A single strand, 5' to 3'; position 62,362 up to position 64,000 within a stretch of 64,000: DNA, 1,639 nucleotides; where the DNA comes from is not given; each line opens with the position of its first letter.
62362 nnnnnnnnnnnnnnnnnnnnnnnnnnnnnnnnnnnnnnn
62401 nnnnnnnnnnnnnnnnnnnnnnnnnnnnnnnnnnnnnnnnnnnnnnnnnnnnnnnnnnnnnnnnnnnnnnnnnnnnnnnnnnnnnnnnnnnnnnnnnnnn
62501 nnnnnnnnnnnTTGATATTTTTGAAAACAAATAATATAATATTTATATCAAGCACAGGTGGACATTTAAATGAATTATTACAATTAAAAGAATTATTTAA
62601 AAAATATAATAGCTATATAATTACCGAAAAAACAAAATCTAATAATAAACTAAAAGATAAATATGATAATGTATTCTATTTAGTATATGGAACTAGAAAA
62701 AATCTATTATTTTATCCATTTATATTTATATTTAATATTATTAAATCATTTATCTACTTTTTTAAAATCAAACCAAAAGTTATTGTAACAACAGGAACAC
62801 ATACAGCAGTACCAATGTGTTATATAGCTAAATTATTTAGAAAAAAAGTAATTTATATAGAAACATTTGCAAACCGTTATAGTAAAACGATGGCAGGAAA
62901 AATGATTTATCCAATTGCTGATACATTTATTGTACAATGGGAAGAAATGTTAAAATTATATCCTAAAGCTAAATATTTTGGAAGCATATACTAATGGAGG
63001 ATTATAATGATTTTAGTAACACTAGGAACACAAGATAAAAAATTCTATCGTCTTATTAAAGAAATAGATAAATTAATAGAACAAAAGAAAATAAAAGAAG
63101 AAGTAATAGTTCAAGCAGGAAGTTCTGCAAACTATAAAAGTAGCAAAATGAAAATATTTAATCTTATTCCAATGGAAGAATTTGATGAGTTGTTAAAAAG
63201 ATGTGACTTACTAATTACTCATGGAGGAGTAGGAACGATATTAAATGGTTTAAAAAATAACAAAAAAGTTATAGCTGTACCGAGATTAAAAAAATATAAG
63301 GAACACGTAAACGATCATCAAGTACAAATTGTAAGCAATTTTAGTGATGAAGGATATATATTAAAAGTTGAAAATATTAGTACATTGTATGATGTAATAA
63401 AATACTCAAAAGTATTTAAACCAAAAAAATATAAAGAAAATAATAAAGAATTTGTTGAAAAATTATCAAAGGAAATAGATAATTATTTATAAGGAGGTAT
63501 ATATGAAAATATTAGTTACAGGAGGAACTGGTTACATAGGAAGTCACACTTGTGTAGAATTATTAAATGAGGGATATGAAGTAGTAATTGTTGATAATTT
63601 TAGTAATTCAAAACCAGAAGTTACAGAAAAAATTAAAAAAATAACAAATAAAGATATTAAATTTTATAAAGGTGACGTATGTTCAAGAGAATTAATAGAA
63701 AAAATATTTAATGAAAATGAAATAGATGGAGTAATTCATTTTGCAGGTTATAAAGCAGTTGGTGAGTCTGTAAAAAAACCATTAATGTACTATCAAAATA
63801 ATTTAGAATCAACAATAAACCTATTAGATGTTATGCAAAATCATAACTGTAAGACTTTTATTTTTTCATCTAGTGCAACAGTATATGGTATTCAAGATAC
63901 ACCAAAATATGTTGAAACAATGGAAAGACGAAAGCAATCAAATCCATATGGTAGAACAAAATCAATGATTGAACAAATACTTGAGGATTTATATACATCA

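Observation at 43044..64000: Large surface-glycopolymer locus combining an ABC exporter (Wzm/Wzt-like) and a Wzx flippase, with glf, acyltransferase and an Alg13/14-type pair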

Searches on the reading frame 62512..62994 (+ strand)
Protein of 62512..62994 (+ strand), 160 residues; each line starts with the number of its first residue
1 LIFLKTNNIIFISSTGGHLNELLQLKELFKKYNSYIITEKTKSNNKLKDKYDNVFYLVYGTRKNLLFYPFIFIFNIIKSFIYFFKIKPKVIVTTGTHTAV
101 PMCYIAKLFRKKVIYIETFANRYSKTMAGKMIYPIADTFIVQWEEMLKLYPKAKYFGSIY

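Call 7: search_protein_families(library=pfam, proteins=[window:62512-62994:+], max_evalue=0.01)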
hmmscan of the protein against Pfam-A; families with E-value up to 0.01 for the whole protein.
window:62512-62994:+ (160 aa): 1 family
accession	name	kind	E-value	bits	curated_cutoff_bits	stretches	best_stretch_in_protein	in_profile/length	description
PF08660.17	Alg14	-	1.4e-21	77.6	27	1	10-158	3-170/171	Oligosaccharide biosynthesis protein Alg14 like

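Call 22: search_protein_families(library=ncbifam, proteins=[window:62512-62994:+], max_evalue=0.01)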
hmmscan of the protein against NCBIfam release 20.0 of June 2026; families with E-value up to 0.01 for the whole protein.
window:62512-62994:+ (160 aa): 4 families
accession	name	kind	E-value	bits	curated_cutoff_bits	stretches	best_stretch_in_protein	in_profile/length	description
NF041549.1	PssD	equivalog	1.4e-53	181.3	110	1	10-159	1-151/151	PssD/Cps14F family polysaccharide biosynthesis glycosyltransferase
NF046028.1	GluronsyltaseWelK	equivalog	9.1e-22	77.5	400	1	11-158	3-154/319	beta-1,4-glucuronosyltransferase WelK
TIGR01133.1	murG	equivalog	0.00014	21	250.25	1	15-154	15-157/353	undecaprenyldiphospho-muramoylpentapeptide beta-N-acetylglucosaminyltransferase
NF009102.0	PRK12446.1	equivalog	0.00025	20.1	339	1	68-155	72-158/352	undecaprenyldiphospho-muramoylpentapeptide beta-N-acetylglucosaminyltransferase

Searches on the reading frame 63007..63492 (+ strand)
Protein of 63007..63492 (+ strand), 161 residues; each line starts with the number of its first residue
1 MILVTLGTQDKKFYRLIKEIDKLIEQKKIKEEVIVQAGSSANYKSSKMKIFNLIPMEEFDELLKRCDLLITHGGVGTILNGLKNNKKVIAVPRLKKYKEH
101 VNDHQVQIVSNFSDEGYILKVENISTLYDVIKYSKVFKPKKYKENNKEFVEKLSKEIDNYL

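Call 7: search_protein_families(library=pfam, proteins=[window:63007-63492:+], max_evalue=0.01)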
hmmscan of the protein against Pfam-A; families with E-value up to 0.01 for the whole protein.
window:63007-63492:+ (161 aa): 1 family
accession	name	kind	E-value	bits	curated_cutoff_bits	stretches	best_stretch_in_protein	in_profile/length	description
PF04101.22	Glyco_tran_28_C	-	3.4e-19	69.9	22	1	1-154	1-163/166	Glycosyltransferase family 28 C-terminal domain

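Call 22: search_protein_families(library=ncbifam, proteins=[window:63007-63492:+], max_evalue=0.01)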
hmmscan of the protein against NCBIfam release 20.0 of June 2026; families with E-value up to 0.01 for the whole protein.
window:63007-63492:+ (161 aa): 5 families
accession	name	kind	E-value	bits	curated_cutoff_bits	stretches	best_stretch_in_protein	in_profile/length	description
NF041548.1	PssE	equivalog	3.1e-42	143.9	120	1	2-155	1-144/146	PssE/Cps14G family polysaccharide biosynthesis glycosyltransferase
NF046028.1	GluronsyltaseWelK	equivalog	2.9e-28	98.9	400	1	2-149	169-317/319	beta-1,4-glucuronosyltransferase WelK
TIGR00661.1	MJ1255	subfamily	1.2e-06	28.1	195.9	1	33-106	215-288/321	MJ1255/VC2487 family glycosyltransferase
TIGR01426.2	MGT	subfamily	0.0002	20.5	260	1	60-95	287-322/393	macrolide family glycosyltransferase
NF010679.0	PRK14077.1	equivalog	0.0049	16.3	343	1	12-80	22-79/287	NAD(+) kinase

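Call 26: find_encoding_contigs(protein=window:63007-63492:+, flank=10000, max_places=4)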
Protein window:63007-63492:+ (161 aa): 4 contigs read that carry it; 3 places shown.
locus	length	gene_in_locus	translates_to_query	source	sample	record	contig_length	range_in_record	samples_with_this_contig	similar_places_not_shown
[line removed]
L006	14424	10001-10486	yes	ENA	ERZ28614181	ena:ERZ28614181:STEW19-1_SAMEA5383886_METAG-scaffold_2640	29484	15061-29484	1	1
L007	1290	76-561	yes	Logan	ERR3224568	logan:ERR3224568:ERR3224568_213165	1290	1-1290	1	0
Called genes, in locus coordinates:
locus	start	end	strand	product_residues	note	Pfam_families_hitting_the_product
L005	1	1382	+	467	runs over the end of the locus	-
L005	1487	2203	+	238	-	PF00535:Glycos_transf_2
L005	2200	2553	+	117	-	PF10066:DUF2304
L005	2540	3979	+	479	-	PF01943:Polysacc_synt, PF13440:Polysacc_synt_3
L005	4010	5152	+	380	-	PF13439:Glyco_transf_4, PF00534:Glycos_transf_1, PF13692:Glyco_trans_1_4, PF13524:Glyco_trans_1_2 (weak)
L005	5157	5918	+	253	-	PF14393:DUF4422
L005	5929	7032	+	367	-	PF13450:NAD_binding_8, PF03275:GLF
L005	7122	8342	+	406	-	-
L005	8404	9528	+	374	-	PF13439:Glyco_transf_4 (faint), PF20706:GT4-conflict, PF00534:Glycos_transf_1, PF13692:Glyco_trans_1_4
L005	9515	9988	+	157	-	PF08660:Alg14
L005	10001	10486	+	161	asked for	PF04101:Glyco_tran_28_C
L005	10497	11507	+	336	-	PF00106:adh_short, PF01073:3Beta_HSD, PF01370:Epimerase, PF02719:Polysacc_synt_2, PF04321:RmlD_sub_bind, PF07993:NAD_binding_4, PF08659:KR, PF13460:NAD_binding_10, +2 more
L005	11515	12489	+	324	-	PF00535:Glycos_transf_2, PF10111:Glyco_tranf_2_2, PF13641:Glyco_tranf_2_3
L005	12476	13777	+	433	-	PF01522:Polysacc_deac_1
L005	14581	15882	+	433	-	PF01610:DDE_Tnp_ISL3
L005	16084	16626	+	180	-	-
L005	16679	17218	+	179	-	PF00210:Ferritin (weak), PF02915:Rubrerythrin, PF21349:RUBY_RBDX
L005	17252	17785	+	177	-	PF01227:GTP_cyclohydroI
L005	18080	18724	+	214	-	PF02517:Rce1-like (weak)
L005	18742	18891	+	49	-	-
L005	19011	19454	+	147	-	-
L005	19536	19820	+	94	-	PF00886:Ribosomal_S16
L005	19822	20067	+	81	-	PF13083:KH_KhpA-B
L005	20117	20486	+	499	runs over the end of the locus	-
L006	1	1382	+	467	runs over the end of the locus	-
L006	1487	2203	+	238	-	PF00535:Glycos_transf_2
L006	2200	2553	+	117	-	PF10066:DUF2304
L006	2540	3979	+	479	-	PF01943:Polysacc_synt, PF13440:Polysacc_synt_3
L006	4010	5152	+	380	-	PF13439:Glyco_transf_4, PF00534:Glycos_transf_1, PF13692:Glyco_trans_1_4, PF13524:Glyco_trans_1_2 (weak)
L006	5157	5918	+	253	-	PF14393:DUF4422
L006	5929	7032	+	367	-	PF13450:NAD_binding_8, PF03275:GLF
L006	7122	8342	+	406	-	-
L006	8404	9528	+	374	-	PF13439:Glyco_transf_4 (faint), PF20706:GT4-conflict, PF00534:Glycos_transf_1, PF13692:Glyco_trans_1_4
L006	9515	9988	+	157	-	PF08660:Alg14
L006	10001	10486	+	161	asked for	PF04101:Glyco_tran_28_C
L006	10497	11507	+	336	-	PF00106:adh_short, PF01073:3Beta_HSD, PF01370:Epimerase, PF02719:Polysacc_synt_2, PF04321:RmlD_sub_bind, PF07993:NAD_binding_4, PF08659:KR, PF13460:NAD_binding_10, +2 more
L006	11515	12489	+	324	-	PF00535:Glycos_transf_2, PF10111:Glyco_tranf_2_2, PF13641:Glyco_tranf_2_3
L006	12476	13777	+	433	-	PF01522:Polysacc_deac_1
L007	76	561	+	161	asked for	PF04101:Glyco_tran_28_C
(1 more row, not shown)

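Call 58: search_protein_families(library=ncbifam, proteins=[L005:11515-12489:+, L005:12476-13777:+, L005:10497-11507:+], max_evalue=0.001)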
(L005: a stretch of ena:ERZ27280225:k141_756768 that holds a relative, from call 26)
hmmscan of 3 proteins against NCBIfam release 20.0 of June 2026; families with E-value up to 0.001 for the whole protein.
L005:11515-12489:+ (324 aa): 21 families
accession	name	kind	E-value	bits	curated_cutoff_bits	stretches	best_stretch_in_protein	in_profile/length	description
NF047588.1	GlcsyltransPgfSStrep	equivalog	1.2e-103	346.5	500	1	7-311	3-306/308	glycosyltransferase PgfS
NF007986.1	PRK10714.1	equivalog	3.4e-56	190.6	529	1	5-308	6-309/316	undecaprenyl-phosphate 4-deoxy-4-formamido-L-arabinose transferase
NF007482.0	PRK10073.1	equivalog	4.9e-17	61.9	423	1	3-123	4-119/334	glycosyltransferase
TIGR03937.1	PgaC_IcaA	equivalog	8.5e-17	61.2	422.3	1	5-99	45-135/407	poly-beta-1,6-N-acetyl-D-glucosamine synthase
TIGR04283.1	glyco_like_mftF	equivalog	1.7e-13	50.6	182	1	7-123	1-105/221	TIGR04283 family arsenosugar biosynthesis glycosyltransferase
NF047683.1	TeichurnBiosyTuaG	equivalog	1.2e-12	48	400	1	3-119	4-116/252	teichuronic acid biosynthesis protein TuaG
NF058614.1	PPMAGASynPpgS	equivalog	2.3e-12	46.8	370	1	9-173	4-165/226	polyprenyl-phospho-N-acetylgalactosaminyl synthase PpgS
NF041875.1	EPS_EpsD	equivalog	3.1e-11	43.3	370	1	7-121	1-111/325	exopolysaccharide biosynthesis glycosyltransferase EpsD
NF010496.0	PRK13915.1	equivalog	8e-10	38.3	262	1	5-112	31-140/307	glucosyl-3-phosphoglycerate synthase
NF038302.1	EPS_HpsE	equivalog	8.6e-10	38.1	300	1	7-99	3-96/307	hormogonium polysaccharide biosynthesis glycosyltransferase HpsE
TIGR04242.1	nodulat_NodC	equivalog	7.2e-08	31.8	550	1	8-100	51-142/395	chitooligosaccharide synthase NodC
NF053739.1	GlytfEpsEBac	equivalog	1.8e-07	30.4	450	1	7-136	3-132/265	glycosyltransferase EpsE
TIGR04182.1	glyco_TIGR04182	equivalog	5.1e-07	29.4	325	1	8-154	3-136/293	S-layer glycoprotein N-glycosyltransferase AglJ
NF050050.1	ProtGlycPglI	equivalog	5.8e-07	29.2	500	1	6-114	3-108/306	GalNAc(5)-diNAcBac-PP-undecaprenol beta-1,3-glucosyltransferase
TIGR03965.1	mycofact_glyco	equivalog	1e-06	27.9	280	1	8-125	77-190/467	mycofactocin biosynthesis glycosyltransferase MftF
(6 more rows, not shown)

L005:12476-13777:+ (433 aa): 3 families
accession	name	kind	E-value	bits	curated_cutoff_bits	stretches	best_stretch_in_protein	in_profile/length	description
TIGR03938.2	deacetyl_PgaB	equivalog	6.2e-11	41.3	321.9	1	216-313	3-100/621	poly-beta-1,6-N-acetyl-D-glucosamine N-deacetylase PgaB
TIGR03933.1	PIA_icaB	equivalog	1.2e-09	38.1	248.35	1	231-420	25-230/245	intercellular adhesin biosynthesis polysaccharide N-deacetylase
NF011177.0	PRK14582.1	equivalog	0.00025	19.4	923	0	371-430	245-303/671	poly-beta-1,6-N-acetyl-D-glucosamine N-deacetylase PgaB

L005:10497-11507:+ (336 aa): 60 families (the best 25 are shown)
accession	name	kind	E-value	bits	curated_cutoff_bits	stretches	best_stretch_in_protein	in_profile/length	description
NF007956.0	PRK10675.1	subfamily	1.9e-131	438.2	394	1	1-329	1-328/338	UDP-glucose 4-epimerase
TIGR01179.1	galE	equivalog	2.6e-128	427.5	262.3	1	2-333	1-328/332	UDP-glucose 4-epimerase GalE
TIGR01181.1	dTDP_gluc_dehyt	equivalog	3.3e-34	118.4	365.1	1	2-326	1-307/321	dTDP-glucose 4,6-dehydratase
TIGR02197.1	heptose_epim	equivalog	1.5e-33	116.3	274.6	1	3-289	1-270/316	ADP-glyceromanno-heptose 6-epimerase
TIGR04180.1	EDH_00030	hypoth_equivalog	3.4e-26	92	475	1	3-315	1-294/297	NAD-dependent 4,6-dehydratase LegB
NF007490.0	PRK10084.1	subfamily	1.6e-18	66.9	649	1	1-114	1-114/361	dTDP-glucose 4,6-dehydratase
NF011728.1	PRK15181.1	equivalog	7.7e-18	64.6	760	1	3-334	18-341/348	Vi polysaccharide biosynthesis UDP-N-acetylglucosaminuronic acid C-4 epimerase TviC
NF008360.0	PRK11150.1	equivalog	3.4e-17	62.6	452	1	3-277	2-250/310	ADP-glyceromanno-heptose 6-epimerase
NF043036.1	ErythonDh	equivalog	8.2e-17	61.4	325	1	1-162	1-162/321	D-erythronate dehydrogenase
TIGR02622.1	CDP_4_6_dhtase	equivalog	2.3e-16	59.9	278.45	1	2-323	6-323/352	CDP-glucose 4,6-dehydratase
TIGR03466.1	HpnA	hypoth_equivalog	9.2e-16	57.6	367.65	1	1-184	1-174/327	hopanoid-associated sugar epimerase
NF007582.0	PRK10217.1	equivalog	1.8e-14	53.6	698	1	2-324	3-325/355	dTDP-glucose 4,6-dehydratase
NF041015.1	UDPsulfquin_syn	equivalog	3.6e-14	52.5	575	1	1-121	1-140/384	UDP-sulfoquinovose synthase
NF042422.1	oxyalk_red_OleD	equivalog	1e-11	44.8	580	1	1-157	1-147/329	2-alkyl-3-oxoalkanoate reductase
NF008872.0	PRK11908.1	equivalog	1.8e-11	43.7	294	1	1-328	2-333/349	bifunctional UDP-4-keto-pentose/UDP-xylose synthase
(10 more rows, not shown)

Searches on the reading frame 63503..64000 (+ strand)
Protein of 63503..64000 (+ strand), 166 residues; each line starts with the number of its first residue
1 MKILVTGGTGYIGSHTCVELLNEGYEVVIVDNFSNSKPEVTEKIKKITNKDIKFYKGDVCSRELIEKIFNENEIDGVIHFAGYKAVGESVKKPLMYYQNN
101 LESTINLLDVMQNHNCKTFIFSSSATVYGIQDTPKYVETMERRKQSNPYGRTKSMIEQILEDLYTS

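Call 22: search_protein_families(library=ncbifam, proteins=[window:63503-64000:+], max_evalue=0.01)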
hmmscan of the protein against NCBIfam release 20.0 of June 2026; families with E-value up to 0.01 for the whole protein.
window:63503-64000:+ (166 aa): 124 families (the best 25 are shown)
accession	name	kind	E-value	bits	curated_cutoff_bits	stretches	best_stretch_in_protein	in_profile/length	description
NF007956.0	PRK10675.1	subfamily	1.4e-62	211.8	394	1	1-164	1-164/338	UDP-glucose 4-epimerase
TIGR01179.1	galE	equivalog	3.2e-62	210.3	262.3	1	2-164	1-160/332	UDP-glucose 4-epimerase GalE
TIGR01181.1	dTDP_gluc_dehyt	equivalog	1.8e-23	83.1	365.1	1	2-159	1-161/321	dTDP-glucose 4,6-dehydratase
TIGR02197.1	heptose_epim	equivalog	5.7e-21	75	274.6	1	3-161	1-150/316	ADP-glyceromanno-heptose 6-epimerase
TIGR04180.1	EDH_00030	hypoth_equivalog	3.5e-20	72.3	475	1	3-166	1-162/297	NAD-dependent 4,6-dehydratase LegB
NF043036.1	ErythonDh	equivalog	3.2e-17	62.7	325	1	1-162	1-162/321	D-erythronate dehydrogenase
NF041015.1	UDPsulfquin_syn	equivalog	9.2e-15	54.5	575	1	1-121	1-140/384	UDP-sulfoquinovose synthase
TIGR02622.1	CDP_4_6_dhtase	equivalog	1.6e-14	53.8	278.45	1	2-161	6-166/352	CDP-glucose 4,6-dehydratase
NF007490.0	PRK10084.1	subfamily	1.1e-13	50.9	649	1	1-114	1-114/361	dTDP-glucose 4,6-dehydratase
NF007582.0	PRK10217.1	equivalog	1.5e-12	47.3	698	1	2-113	3-114/355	dTDP-glucose 4,6-dehydratase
TIGR03466.1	HpnA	hypoth_equivalog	2.7e-12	46.2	367.65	1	1-163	1-155/327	hopanoid-associated sugar epimerase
NF042422.1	oxyalk_red_OleD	equivalog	4.3e-12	46.1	580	1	1-152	1-142/329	2-alkyl-3-oxoalkanoate reductase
NF011728.1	PRK15181.1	equivalog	1.1e-11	44.4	760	1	3-157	18-173/348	Vi polysaccharide biosynthesis UDP-N-acetylglucosaminuronic acid C-4 epimerase TviC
TIGR01777.1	yfcH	hypoth_equivalog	4.7e-11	42.8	207.35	1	3-142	1-130/292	TIGR01777 family oxidoreductase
NF008360.0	PRK11150.1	equivalog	5.6e-11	42.2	452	1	3-163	2-154/310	ADP-glyceromanno-heptose 6-epimerase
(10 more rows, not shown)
